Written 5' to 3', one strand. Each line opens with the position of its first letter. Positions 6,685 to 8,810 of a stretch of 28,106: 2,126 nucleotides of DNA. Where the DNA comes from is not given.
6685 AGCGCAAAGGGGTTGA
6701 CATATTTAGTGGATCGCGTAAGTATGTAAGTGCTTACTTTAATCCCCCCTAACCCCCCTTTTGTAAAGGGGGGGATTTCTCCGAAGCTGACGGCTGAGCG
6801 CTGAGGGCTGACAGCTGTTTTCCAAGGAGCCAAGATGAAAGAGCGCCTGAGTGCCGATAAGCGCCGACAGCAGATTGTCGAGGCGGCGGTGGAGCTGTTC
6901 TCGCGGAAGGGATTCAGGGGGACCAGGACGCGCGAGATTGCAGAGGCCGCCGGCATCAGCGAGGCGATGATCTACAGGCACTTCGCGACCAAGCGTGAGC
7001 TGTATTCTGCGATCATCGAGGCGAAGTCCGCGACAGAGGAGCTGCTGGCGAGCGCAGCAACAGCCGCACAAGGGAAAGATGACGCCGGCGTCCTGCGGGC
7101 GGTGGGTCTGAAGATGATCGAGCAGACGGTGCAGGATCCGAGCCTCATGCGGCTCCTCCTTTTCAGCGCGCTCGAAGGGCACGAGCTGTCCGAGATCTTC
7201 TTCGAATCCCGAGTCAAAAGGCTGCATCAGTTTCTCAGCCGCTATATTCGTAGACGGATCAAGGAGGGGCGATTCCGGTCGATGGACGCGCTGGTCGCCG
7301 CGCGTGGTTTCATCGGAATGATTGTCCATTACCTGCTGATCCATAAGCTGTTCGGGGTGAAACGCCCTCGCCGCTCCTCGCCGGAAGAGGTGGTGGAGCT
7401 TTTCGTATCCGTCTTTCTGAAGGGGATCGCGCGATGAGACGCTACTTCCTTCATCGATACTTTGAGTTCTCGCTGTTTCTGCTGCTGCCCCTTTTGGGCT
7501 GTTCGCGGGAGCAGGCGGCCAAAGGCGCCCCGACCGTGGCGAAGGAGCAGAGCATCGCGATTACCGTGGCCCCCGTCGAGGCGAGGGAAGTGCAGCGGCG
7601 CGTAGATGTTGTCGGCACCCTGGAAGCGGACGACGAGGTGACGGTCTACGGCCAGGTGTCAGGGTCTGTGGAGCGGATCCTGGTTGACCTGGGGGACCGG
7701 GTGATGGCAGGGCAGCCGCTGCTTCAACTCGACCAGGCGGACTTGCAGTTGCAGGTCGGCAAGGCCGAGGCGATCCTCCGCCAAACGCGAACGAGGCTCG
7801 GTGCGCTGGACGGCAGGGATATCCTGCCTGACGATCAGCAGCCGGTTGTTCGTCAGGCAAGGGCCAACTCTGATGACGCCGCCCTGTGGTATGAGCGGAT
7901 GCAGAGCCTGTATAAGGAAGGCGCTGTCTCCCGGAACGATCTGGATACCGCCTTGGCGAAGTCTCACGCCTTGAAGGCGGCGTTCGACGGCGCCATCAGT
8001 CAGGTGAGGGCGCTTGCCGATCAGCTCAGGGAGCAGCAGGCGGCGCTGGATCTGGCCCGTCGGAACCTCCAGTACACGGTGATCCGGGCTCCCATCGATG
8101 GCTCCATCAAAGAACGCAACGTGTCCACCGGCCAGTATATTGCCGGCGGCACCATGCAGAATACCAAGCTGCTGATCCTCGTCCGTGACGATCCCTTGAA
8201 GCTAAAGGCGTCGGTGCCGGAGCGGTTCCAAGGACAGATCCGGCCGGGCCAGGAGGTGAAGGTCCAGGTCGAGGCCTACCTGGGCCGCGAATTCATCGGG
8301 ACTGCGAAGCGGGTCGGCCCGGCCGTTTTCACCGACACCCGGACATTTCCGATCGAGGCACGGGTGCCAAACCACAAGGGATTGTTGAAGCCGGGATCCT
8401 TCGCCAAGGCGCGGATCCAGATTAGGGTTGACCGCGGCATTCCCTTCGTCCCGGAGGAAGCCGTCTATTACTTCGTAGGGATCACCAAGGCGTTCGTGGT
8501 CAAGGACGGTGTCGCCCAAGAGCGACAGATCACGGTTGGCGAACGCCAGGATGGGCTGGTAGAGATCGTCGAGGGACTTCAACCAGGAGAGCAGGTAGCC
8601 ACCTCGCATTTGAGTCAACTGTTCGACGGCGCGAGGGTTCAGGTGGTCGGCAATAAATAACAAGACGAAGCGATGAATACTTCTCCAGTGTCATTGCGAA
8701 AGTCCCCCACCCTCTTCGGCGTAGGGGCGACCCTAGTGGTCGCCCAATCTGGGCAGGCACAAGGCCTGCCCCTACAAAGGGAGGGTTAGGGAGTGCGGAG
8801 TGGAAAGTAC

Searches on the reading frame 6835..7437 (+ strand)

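Call 7: search_protein_families(library=pfam, proteins=[window:6835-7437:+], max_evalue=0.01)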
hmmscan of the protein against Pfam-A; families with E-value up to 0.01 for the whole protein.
window:6835-7437:+ (200 aa): 3 families
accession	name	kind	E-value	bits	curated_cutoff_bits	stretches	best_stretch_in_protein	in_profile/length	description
PF00440.29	TetR_N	-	7.3e-19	67.7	24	1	14-60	1-47/47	Bacterial regulatory proteins, tetR family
PF14246.11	TetR_C_7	-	8.7e-14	52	22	1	87-196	3-115/119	AefR-like transcriptional repressor, C-terminal domain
PF17932.6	TetR_C_24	-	0.0065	17.2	26.4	0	87-164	8-85/114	Tetracyclin repressor-like, C-terminal domain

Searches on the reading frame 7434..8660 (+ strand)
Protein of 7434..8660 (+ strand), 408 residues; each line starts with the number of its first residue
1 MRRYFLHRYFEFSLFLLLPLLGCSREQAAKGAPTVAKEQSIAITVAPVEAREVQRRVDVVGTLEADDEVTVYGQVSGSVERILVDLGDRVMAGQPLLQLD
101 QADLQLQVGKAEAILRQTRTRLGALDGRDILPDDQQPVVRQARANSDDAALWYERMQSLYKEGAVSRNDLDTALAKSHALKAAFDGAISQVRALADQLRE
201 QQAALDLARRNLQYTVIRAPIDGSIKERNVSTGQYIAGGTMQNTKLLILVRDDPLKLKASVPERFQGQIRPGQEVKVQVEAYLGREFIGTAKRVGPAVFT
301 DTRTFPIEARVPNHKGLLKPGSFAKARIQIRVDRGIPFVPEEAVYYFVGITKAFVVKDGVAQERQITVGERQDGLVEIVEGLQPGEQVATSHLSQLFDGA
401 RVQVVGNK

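Call 7: search_protein_families(library=pfam, proteins=[window:7434-8660:+], max_evalue=0.01)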
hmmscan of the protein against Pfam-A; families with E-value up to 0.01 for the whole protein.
window:7434-8660:+ (408 aa): 4 families
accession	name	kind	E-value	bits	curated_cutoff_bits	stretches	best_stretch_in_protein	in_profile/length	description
PF16576.10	HlyD_D23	-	6.5e-26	91.4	30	1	53-324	2-214/214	Barrel-sandwich domain of CusB or HlyD membrane-fusion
PF13437.12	HlyD_3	-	2.6e-16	60.7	22.2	1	216-321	1-106/106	HlyD family secretion protein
PF13533.13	Biotin_lipoyl_2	-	0.00011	22.4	29.8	0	74-100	6-32/32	Biotin-lipoyl like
PF00364.28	Biotin_lipoyl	-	0.0014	18.8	22.1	0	68-99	42-73/73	Biotin-requiring enzyme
